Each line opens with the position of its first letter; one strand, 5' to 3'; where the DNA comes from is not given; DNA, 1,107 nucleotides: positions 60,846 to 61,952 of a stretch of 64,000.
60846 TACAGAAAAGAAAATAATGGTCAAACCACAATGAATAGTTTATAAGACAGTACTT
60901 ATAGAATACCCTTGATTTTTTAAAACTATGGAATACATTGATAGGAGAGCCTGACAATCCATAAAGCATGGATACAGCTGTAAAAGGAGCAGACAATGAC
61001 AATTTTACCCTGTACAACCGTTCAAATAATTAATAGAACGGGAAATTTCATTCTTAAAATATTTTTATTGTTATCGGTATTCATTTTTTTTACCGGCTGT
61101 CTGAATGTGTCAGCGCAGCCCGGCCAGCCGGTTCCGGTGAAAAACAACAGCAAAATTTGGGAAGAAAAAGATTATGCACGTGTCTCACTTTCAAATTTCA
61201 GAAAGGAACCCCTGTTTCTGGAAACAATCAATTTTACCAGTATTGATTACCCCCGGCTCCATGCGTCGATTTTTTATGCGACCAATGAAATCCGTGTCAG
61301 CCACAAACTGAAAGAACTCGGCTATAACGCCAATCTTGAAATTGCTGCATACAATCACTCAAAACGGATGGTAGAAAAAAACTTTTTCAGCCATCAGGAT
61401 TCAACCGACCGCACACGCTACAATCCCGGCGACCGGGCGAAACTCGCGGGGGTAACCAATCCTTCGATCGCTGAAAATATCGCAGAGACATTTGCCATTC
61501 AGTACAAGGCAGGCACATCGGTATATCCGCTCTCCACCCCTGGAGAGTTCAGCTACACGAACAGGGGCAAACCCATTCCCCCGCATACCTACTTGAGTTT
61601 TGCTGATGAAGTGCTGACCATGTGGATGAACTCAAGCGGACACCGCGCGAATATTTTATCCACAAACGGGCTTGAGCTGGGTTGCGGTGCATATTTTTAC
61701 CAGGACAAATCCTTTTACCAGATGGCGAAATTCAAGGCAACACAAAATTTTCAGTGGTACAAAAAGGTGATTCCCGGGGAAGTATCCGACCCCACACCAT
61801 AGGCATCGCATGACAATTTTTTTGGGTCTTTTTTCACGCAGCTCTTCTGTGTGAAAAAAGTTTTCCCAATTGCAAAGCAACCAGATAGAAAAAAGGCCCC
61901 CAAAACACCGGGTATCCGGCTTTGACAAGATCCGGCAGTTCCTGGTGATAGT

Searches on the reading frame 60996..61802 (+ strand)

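Call 51: search_protein_families(library=pfam, proteins=[window:60996-61802:+], max_evalue=0.00001)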
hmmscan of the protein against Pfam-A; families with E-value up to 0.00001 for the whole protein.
window:60996-61802:+ (268 aa): 1 family
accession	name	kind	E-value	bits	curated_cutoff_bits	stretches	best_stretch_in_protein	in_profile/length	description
PF00188.32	CAP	-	4.8e-13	50.4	21.1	1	94-240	2-110/117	Cysteine-rich secretory protein family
